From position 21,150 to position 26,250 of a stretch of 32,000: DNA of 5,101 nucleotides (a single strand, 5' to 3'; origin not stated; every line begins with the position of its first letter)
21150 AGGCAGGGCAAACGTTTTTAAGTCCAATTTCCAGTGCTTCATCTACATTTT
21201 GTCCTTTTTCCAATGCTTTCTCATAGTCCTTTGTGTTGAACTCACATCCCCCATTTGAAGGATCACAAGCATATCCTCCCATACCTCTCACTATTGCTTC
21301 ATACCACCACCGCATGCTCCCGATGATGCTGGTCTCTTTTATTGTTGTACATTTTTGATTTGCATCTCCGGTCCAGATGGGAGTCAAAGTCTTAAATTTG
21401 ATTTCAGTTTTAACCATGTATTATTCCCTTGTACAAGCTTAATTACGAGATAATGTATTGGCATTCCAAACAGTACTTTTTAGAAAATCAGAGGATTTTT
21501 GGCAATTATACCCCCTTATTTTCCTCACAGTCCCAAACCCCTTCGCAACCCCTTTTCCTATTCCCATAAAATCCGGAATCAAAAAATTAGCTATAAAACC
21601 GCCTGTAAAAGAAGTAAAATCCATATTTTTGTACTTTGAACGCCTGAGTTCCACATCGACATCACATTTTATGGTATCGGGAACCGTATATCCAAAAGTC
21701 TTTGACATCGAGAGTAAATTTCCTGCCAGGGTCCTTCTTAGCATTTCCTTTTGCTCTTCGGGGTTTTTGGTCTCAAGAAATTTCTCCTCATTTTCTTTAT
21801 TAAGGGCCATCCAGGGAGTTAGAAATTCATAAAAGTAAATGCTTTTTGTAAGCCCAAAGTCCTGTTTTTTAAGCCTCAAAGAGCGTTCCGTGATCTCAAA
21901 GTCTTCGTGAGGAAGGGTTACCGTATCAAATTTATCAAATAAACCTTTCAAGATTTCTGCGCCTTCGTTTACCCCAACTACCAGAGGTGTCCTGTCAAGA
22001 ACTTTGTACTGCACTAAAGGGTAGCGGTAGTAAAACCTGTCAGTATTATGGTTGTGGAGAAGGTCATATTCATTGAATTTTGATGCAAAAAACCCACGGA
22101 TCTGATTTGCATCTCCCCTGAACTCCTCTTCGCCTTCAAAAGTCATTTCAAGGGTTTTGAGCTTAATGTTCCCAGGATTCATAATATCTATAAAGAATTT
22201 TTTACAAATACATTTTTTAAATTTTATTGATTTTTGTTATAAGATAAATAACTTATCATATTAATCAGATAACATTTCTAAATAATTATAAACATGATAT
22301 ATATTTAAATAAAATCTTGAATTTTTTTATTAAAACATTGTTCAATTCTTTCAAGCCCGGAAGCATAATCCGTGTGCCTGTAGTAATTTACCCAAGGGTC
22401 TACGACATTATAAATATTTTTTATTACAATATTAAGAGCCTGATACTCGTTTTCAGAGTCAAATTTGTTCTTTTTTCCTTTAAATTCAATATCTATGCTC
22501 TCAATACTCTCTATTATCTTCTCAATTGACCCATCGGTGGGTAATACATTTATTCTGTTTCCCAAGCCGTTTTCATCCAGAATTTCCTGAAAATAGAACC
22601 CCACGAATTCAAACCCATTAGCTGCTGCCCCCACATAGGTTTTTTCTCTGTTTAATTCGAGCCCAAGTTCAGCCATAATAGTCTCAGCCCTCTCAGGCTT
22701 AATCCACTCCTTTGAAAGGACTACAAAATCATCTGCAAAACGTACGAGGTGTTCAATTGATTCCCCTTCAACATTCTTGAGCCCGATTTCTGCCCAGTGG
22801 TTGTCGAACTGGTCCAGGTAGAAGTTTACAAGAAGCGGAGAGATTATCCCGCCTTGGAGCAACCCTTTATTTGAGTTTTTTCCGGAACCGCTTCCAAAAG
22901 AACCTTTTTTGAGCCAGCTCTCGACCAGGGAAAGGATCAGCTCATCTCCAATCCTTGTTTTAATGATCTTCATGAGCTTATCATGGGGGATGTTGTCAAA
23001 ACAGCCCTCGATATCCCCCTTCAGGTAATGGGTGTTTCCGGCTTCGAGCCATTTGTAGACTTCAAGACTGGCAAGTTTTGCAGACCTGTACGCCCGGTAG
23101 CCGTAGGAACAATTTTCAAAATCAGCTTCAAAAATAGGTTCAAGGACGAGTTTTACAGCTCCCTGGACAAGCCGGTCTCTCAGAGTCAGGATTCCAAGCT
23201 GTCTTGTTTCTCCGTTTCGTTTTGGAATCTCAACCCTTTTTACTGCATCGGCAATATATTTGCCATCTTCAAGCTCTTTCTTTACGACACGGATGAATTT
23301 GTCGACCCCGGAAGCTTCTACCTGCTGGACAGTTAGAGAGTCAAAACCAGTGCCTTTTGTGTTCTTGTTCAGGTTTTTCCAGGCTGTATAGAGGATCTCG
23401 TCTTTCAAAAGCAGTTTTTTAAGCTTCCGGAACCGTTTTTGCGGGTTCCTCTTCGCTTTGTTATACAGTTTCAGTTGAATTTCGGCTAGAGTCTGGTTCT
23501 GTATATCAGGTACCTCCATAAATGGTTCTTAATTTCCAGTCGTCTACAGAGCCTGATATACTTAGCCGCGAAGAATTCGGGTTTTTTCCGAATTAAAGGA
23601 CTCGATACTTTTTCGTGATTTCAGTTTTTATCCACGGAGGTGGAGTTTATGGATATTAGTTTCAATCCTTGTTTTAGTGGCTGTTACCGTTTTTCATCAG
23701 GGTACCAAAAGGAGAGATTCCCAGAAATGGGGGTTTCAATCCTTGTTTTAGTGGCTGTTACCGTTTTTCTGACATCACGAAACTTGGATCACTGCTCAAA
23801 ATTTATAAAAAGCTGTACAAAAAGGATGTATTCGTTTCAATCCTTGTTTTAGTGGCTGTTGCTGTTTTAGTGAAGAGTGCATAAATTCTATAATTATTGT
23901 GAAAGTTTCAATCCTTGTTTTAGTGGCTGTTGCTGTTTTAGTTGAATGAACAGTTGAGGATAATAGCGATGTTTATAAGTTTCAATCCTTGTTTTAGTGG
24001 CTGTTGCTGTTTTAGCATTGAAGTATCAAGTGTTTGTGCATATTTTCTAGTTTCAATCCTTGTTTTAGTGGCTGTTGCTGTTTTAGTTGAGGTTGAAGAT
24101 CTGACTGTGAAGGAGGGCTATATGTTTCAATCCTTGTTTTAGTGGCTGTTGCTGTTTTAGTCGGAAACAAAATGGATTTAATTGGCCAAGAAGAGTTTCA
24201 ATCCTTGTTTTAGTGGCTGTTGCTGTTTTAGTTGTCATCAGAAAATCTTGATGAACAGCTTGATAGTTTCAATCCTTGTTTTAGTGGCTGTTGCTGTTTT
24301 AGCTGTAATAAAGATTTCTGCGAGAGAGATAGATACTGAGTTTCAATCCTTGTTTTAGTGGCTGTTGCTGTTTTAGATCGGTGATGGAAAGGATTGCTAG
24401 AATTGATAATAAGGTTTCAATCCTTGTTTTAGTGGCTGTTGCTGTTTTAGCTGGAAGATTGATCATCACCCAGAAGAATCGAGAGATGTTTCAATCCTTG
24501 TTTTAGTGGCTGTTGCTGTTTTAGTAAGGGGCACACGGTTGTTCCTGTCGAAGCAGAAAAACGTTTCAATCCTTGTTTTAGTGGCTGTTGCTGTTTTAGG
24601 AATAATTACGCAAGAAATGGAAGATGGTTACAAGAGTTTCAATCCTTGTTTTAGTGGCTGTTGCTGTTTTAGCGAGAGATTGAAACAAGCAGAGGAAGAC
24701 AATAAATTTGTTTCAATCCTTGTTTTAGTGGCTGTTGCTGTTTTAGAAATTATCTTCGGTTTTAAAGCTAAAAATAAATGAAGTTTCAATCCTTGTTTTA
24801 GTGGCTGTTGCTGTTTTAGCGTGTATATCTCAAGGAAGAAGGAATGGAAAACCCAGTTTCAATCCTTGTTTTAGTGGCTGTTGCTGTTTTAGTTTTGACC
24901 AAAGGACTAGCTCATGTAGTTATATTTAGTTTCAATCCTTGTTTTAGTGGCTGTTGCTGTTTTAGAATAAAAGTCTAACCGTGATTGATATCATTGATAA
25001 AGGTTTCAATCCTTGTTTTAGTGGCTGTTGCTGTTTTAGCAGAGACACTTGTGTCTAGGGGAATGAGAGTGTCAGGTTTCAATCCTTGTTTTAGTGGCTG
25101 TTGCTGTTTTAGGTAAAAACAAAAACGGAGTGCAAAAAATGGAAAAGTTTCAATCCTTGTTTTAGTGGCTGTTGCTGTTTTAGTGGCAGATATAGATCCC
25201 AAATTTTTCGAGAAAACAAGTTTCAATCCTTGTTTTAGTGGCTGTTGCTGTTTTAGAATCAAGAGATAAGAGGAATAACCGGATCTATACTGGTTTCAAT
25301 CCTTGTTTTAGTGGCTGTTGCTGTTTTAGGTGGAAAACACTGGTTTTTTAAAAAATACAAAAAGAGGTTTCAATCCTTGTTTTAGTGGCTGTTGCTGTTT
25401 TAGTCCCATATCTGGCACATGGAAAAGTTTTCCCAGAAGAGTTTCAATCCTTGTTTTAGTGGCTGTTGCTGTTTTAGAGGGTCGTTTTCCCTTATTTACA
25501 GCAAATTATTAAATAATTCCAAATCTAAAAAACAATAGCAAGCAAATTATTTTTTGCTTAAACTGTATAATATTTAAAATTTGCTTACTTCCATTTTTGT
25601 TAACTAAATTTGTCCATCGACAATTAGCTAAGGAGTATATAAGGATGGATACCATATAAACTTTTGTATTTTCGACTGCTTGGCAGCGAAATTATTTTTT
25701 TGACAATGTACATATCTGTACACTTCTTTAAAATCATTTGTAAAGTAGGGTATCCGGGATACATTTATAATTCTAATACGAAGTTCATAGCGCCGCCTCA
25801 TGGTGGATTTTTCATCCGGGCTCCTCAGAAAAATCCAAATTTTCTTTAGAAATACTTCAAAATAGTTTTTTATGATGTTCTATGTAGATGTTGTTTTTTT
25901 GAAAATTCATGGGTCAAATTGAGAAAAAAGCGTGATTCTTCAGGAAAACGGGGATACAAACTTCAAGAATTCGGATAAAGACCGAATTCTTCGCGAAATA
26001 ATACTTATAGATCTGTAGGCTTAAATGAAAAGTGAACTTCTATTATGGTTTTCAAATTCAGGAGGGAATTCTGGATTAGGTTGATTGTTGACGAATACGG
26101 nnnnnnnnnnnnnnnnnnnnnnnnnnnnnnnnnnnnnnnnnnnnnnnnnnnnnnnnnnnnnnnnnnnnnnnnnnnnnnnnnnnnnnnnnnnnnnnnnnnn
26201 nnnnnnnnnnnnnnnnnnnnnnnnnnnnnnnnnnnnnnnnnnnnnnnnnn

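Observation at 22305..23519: Standalone group-II-intron-like RT sandwiched between a CRISPR array and cas6, unfused to Cas1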

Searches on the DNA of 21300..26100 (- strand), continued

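Call 52: search_dna_similar(query=window:23650-25480:-, collection=phages, mode=distant, max_evalue=0.01, max_rows=20)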
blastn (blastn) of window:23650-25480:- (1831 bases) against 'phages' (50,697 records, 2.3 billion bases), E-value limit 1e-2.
No match.

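Call 53: search_dna_similar(query=window:23650-25480:-, collection=plasmids, mode=distant, max_evalue=0.01, max_rows=20)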
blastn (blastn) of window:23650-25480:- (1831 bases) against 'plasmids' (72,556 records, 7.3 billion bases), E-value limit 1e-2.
No match.
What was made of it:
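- Tried and rejected: Array 2 against phages and plasmids (blastn, word size 11) gave no match (calls 52, 53).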

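Call 76: search_rna_families(source=L080, start=9545, end=9605, threshold=evalue, max_evalue=10, show_alignments=3)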
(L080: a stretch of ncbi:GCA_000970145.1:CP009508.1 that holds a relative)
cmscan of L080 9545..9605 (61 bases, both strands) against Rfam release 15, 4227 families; matches with E-value up to 10: 3.
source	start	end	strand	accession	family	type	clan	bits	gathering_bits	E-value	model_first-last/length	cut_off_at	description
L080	9545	9557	+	RF01320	CRISPR-DR7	Gene; CRISPR;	CL00015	19.4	37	0.047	25-37/37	5'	CRISPR RNA direct repeat element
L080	9545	9557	+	RF01322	CRISPR-DR9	Gene; CRISPR;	-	13.9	45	0.64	25-37/37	5'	CRISPR RNA direct repeat element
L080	9545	9605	+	RF02540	LSU_rRNA_archaea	Gene; rRNA;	CL00112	12.1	50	0.029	1491-1552/2987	5'&3'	Archaeal large subunit ribosomal RNA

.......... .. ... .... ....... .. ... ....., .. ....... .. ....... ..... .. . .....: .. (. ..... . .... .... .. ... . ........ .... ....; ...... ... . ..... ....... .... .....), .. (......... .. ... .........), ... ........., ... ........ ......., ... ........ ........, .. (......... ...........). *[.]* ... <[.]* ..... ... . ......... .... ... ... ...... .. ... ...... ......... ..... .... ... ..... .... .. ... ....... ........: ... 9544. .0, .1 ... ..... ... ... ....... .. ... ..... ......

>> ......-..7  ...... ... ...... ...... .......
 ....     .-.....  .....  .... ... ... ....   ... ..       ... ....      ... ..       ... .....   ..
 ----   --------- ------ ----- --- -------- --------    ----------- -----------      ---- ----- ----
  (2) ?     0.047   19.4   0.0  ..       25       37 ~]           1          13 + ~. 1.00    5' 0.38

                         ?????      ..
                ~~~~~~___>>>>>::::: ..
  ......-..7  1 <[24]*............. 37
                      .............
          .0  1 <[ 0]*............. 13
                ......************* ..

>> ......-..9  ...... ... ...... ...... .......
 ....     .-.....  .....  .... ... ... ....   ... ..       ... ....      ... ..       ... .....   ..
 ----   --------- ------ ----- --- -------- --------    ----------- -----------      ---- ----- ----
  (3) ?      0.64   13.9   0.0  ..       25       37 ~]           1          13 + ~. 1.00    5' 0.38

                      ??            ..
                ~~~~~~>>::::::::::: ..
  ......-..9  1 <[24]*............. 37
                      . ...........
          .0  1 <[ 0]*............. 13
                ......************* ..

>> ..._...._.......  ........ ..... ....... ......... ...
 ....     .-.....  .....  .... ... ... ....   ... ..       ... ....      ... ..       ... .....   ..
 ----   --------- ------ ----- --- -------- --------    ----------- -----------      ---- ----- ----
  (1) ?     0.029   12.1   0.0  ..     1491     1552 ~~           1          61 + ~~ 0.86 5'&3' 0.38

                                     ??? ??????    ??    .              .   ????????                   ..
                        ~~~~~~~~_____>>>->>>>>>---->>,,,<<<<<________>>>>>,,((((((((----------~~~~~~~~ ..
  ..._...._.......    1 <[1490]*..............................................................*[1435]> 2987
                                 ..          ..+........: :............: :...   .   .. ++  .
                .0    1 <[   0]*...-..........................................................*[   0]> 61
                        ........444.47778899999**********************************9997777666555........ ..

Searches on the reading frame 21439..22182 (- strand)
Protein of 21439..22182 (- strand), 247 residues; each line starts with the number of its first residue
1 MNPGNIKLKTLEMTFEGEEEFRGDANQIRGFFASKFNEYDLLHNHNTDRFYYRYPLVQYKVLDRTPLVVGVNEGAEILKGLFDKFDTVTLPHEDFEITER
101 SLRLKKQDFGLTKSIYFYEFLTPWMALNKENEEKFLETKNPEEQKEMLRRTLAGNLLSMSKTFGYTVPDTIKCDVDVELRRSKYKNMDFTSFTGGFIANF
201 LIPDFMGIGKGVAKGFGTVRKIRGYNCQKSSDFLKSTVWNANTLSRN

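Call 7: search_protein_families(library=pfam, proteins=[window:21439-22182:-], max_evalue=0.01)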
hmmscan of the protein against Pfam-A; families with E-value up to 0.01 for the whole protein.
window:21439-22182:- (247 aa): 2 families
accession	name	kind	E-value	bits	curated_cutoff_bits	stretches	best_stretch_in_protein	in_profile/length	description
PF17262.7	Cas6b_C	-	5.4e-39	133.4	39.4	1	111-222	2-114/114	Cas6b C-terminal domain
PF17955.6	Cas6b_N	-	1.2e-30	106.1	25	1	7-107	2-104/105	Cas6b N-terminal domain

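Call 11: search_protein_families(library=ncbifam, proteins=[window:21439-22182:-], max_evalue=0.001)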
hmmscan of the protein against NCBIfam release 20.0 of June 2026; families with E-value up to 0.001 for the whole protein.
window:21439-22182:- (247 aa): 0 families

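Call 19: search_protein_families(library=padloc, proteins=[window:21439-22182:-], max_evalue=0.001)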
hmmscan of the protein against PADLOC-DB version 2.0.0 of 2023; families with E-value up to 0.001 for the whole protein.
window:21439-22182:- (247 aa): 3 families
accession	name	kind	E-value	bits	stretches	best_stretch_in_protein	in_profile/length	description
PDLC01381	Cas6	-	4.7e-77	256.6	1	7-221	2-215/216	"CAS-I,CAS-II,CAS-III,CAS-IV,CAS-V,CAS-VI; crRNAmaturation"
PDLC02104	Cas6b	-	1.8e-75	251.5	1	7-221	2-215/216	-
PDLC02098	Cas6_IIIa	-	1.4e-05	23.6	1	54-220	33-198/200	-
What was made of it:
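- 21439..22182 (-): cas6b. calls 7, 19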
